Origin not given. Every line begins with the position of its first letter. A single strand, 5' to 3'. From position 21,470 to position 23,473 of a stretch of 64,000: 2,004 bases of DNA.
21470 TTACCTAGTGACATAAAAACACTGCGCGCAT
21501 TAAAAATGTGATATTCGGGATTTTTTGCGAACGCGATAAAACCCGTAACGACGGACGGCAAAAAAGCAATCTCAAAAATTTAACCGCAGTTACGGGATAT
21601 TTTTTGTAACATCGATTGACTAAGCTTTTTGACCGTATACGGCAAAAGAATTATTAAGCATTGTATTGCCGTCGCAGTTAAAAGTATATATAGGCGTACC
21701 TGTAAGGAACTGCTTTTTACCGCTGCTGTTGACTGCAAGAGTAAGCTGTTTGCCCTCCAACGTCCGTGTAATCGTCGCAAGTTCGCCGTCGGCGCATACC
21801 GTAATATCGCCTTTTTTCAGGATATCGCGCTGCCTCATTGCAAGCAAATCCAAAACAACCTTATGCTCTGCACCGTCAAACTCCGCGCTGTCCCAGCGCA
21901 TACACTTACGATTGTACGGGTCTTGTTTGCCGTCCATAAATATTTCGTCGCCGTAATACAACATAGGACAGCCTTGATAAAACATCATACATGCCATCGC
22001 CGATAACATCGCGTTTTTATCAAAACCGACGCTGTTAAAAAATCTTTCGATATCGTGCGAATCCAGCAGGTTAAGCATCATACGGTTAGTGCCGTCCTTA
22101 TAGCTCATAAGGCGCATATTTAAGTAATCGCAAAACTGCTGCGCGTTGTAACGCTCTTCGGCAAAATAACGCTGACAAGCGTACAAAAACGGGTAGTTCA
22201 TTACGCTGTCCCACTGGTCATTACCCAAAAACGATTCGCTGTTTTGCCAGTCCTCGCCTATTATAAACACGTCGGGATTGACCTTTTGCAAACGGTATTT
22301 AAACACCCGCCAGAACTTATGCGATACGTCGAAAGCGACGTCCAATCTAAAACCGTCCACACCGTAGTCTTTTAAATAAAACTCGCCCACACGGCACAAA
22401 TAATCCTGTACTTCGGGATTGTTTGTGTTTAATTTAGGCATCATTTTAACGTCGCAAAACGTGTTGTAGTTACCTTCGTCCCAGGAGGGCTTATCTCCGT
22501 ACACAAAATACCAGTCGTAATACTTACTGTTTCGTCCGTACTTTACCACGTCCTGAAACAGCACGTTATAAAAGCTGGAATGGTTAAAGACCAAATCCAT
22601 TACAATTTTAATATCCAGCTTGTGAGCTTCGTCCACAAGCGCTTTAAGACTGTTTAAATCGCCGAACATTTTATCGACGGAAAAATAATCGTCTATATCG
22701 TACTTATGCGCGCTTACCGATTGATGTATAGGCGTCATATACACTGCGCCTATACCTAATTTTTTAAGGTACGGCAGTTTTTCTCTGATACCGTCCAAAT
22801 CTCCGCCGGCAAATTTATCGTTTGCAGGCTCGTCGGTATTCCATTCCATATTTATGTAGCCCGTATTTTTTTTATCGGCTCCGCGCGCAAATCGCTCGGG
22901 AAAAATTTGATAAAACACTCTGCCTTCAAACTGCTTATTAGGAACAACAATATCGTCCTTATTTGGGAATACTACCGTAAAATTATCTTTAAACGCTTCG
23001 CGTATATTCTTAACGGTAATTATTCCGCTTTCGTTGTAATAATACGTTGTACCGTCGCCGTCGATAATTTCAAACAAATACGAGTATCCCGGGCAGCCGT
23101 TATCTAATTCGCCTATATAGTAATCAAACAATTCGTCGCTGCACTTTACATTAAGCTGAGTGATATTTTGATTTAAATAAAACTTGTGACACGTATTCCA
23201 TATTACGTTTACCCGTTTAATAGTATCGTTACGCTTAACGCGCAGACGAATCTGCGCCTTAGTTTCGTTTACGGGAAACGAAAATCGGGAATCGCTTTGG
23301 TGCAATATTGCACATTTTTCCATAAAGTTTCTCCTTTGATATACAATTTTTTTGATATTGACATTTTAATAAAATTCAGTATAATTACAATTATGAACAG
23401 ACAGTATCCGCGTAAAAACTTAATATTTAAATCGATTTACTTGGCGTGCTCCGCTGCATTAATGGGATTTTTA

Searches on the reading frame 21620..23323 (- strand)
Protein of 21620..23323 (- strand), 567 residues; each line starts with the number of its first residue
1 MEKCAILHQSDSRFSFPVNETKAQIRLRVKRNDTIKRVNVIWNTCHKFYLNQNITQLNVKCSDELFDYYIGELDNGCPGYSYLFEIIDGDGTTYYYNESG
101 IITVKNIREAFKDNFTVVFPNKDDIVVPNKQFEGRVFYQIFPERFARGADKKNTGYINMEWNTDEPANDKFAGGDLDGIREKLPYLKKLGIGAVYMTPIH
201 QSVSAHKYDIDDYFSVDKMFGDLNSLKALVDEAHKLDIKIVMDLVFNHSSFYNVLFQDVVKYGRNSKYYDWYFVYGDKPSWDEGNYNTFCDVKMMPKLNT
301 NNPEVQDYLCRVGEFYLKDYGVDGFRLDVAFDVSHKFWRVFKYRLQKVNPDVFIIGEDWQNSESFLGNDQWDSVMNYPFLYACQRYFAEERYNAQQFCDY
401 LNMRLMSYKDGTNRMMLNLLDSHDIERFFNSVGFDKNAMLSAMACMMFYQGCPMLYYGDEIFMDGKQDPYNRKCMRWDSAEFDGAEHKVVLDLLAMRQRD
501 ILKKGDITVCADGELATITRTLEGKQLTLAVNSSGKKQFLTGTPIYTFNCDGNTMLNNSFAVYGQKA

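Call 70: search_protein_families(library=pfam, proteins=[window:21620-23323:-], max_evalue=0.00001)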
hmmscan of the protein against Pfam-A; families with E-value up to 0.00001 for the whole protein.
window:21620-23323:- (567 aa): 2 families
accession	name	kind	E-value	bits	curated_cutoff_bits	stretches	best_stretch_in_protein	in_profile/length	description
PF00128.31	Alpha-amylase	-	4.3e-65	221.1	22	1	139-483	1-399/446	Alpha amylase, catalytic domain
PF02903.20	Alpha-amylase_N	-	4.4e-19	69.3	23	1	1-116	1-115/120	Alpha amylase, N-terminal ig-like domain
